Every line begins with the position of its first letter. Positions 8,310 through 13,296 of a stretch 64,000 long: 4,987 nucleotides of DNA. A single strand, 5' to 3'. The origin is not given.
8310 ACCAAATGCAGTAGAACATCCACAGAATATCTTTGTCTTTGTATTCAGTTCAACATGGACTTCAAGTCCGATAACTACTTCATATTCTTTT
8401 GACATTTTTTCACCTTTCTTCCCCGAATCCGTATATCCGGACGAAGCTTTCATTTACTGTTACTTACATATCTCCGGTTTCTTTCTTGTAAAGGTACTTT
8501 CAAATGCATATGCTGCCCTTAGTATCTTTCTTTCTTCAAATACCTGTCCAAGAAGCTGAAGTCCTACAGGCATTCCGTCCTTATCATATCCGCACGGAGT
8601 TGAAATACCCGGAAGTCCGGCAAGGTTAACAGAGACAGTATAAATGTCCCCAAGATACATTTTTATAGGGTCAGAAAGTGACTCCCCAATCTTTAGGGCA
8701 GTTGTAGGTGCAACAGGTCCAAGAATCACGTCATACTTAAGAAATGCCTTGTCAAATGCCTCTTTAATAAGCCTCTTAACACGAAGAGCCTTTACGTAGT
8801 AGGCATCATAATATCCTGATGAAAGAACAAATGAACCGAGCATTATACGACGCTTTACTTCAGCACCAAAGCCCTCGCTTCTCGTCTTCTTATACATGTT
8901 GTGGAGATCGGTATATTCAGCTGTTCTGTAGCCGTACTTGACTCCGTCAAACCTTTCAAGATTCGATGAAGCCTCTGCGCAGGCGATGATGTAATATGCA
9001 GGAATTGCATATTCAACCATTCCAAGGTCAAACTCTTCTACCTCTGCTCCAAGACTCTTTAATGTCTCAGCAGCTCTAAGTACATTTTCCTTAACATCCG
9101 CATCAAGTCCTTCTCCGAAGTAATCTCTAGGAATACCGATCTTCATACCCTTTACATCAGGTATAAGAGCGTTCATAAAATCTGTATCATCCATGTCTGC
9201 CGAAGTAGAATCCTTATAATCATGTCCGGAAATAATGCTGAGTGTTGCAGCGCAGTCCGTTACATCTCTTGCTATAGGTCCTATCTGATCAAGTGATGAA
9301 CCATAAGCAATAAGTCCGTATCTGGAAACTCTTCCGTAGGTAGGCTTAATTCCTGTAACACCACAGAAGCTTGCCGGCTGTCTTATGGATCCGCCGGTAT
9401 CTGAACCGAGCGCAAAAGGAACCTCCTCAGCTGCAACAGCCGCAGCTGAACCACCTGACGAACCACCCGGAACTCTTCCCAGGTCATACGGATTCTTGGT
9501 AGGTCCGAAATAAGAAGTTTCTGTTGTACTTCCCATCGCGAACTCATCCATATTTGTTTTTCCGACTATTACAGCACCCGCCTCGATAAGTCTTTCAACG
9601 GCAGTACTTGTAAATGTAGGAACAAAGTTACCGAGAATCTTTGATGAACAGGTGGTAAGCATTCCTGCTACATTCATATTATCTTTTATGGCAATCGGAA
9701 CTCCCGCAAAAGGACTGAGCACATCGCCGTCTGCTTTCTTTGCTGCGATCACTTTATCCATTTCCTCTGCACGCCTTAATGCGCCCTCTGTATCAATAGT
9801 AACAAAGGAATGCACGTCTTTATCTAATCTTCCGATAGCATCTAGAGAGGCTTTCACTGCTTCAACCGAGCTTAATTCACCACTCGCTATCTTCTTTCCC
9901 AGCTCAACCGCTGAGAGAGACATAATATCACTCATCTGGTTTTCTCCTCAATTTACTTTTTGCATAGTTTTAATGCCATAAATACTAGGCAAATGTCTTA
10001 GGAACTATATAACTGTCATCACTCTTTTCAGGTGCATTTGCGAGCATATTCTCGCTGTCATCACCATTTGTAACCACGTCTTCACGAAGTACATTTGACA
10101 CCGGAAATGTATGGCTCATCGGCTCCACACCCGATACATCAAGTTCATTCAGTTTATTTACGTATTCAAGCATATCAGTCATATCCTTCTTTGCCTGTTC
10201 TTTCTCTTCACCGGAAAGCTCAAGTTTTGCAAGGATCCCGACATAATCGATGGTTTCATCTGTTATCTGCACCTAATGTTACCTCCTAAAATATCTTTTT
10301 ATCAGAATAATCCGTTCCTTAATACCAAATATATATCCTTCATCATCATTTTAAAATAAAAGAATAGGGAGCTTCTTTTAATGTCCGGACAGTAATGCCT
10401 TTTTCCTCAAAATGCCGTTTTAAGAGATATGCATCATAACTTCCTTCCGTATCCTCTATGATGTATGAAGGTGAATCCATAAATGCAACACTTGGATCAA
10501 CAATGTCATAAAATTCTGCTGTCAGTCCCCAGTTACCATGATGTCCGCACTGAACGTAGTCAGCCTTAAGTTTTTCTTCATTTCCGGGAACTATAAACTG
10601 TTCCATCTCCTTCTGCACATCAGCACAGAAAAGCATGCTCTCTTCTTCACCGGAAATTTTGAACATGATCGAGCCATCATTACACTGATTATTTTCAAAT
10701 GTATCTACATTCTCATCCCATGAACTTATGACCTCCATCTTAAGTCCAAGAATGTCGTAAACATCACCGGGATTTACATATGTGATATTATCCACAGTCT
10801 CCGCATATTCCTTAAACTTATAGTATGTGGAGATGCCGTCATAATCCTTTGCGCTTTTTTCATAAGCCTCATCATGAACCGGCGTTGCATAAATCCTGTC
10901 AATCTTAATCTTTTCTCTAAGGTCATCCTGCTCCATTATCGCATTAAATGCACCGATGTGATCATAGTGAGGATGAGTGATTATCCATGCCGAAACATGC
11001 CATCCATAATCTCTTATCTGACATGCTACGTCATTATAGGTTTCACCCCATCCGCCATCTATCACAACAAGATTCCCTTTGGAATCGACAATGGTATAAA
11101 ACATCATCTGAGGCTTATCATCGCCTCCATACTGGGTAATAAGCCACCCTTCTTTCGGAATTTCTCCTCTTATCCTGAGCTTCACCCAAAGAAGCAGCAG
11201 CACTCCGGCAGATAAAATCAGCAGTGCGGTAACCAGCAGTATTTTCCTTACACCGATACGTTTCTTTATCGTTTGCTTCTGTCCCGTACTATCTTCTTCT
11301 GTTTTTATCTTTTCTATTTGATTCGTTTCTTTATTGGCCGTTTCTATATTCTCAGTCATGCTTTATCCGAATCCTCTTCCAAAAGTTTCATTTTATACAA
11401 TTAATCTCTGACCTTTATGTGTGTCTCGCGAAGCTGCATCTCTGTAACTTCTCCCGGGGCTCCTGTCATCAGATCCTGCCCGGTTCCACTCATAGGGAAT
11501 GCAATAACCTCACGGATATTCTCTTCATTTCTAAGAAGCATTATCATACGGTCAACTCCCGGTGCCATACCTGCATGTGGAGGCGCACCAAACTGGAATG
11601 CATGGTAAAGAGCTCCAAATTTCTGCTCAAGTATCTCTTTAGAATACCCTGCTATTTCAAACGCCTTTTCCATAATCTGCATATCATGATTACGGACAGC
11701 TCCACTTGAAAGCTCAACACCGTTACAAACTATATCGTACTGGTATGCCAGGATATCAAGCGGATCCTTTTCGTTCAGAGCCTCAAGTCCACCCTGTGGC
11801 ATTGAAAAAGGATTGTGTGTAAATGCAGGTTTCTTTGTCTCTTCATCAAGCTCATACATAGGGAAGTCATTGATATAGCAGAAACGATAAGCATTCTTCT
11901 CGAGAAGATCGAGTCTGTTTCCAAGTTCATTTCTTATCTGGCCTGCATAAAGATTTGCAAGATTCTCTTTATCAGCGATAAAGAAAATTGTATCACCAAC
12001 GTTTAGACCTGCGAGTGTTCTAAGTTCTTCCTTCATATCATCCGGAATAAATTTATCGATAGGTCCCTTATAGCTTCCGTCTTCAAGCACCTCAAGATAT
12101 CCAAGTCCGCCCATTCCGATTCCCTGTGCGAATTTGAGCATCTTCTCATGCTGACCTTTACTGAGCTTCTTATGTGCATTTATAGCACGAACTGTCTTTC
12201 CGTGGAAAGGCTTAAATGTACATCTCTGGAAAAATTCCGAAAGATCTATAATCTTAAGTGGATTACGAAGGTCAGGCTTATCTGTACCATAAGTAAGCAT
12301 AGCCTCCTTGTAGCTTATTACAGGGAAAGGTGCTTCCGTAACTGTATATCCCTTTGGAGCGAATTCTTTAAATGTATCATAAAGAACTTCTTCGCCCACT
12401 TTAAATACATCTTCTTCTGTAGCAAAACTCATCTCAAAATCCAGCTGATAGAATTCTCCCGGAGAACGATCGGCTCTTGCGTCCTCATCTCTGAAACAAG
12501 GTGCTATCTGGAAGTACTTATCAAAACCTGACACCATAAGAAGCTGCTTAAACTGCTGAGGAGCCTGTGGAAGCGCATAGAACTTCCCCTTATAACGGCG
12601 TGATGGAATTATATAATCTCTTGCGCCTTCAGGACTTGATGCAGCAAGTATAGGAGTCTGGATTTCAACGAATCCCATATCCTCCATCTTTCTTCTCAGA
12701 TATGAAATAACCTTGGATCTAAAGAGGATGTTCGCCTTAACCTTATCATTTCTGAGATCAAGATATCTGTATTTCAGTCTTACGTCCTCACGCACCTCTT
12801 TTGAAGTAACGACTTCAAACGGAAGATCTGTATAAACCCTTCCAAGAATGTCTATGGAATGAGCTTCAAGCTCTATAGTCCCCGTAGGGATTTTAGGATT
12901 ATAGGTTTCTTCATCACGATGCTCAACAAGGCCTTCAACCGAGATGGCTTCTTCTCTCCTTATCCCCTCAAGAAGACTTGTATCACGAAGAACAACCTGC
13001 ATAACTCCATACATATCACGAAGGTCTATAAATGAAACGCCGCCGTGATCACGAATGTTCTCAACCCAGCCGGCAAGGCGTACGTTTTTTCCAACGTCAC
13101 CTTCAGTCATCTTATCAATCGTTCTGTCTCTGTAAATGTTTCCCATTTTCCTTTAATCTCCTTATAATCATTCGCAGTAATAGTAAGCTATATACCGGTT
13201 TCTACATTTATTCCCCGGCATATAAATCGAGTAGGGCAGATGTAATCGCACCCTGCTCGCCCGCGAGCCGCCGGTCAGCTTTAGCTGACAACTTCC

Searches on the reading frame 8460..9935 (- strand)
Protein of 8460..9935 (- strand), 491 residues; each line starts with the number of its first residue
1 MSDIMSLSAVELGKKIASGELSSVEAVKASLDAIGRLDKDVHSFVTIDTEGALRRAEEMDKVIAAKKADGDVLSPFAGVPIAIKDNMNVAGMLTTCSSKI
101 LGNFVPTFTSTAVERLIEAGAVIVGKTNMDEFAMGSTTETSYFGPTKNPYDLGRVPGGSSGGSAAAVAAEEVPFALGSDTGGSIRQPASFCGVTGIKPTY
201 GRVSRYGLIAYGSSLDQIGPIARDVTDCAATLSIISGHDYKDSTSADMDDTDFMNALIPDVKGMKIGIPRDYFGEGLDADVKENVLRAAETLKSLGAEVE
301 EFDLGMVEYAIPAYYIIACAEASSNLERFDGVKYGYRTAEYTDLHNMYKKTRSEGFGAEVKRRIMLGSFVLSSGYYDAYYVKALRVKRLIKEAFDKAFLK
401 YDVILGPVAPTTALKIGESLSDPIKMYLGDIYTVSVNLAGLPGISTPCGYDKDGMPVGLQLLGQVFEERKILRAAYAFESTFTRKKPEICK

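Call 56: search_protein_families(library=pfam, proteins=[window:8460-9935:-], max_evalue=0.0001)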
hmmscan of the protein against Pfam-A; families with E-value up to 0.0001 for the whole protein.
window:8460-9935:- (491 aa): 1 family
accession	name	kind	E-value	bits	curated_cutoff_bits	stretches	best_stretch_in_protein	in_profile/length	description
PF01425.27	Amidase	-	1.9e-159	531.9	27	1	25-472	1-445/445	Amidase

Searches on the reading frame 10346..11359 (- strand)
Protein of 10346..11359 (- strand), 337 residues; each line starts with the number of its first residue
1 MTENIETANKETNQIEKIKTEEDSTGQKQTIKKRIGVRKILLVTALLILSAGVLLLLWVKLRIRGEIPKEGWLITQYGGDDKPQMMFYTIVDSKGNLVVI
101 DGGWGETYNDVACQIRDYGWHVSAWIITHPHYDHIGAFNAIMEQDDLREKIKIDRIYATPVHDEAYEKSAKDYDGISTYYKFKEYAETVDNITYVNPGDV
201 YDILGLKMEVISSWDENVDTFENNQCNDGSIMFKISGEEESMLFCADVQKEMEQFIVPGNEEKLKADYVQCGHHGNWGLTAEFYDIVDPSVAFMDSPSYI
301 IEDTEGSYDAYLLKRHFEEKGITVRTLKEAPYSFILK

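Call 56: search_protein_families(library=pfam, proteins=[window:10346-11359:-], max_evalue=0.0001)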
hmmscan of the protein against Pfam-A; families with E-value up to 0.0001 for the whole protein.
window:10346-11359:- (337 aa): 1 family
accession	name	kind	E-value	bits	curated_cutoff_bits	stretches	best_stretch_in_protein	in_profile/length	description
PF00753.33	Lactamase_B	-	6.4e-12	46.3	22.7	1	89-151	9-73/196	Metallo-beta-lactamase superfamily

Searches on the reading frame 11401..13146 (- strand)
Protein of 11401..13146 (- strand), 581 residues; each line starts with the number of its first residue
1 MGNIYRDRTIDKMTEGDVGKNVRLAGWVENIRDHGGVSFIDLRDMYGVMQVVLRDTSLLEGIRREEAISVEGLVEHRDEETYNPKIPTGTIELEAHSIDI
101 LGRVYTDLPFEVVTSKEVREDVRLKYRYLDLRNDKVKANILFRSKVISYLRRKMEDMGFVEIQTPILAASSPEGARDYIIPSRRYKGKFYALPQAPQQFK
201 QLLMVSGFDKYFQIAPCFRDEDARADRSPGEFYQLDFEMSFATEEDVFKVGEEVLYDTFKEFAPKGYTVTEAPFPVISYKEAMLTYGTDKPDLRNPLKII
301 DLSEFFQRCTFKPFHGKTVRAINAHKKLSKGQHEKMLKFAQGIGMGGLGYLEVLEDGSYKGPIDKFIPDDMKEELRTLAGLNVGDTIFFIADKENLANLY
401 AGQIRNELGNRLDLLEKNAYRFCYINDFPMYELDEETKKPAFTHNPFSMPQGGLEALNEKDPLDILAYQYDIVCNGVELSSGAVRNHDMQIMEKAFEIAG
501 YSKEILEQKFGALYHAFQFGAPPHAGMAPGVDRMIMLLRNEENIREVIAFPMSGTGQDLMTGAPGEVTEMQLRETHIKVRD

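Call 56: search_protein_families(library=pfam, proteins=[window:11401-13146:-], max_evalue=0.0001)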
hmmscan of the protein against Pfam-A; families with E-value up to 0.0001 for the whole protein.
window:11401-13146:- (581 aa): 3 families
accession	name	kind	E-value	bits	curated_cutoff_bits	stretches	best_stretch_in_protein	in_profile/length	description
PF00152.25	tRNA-synt_2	-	2.5e-107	358.9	25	1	120-552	2-306/308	tRNA synthetases class II (D, K and N)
PF01336.31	tRNA_anti-codon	-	3.1e-13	49.9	27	1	22-101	1-75/75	OB-fold nucleic acid binding domain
PF02938.19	GAD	-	3.1e-12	47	23.4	1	316-398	8-92/95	GAD domain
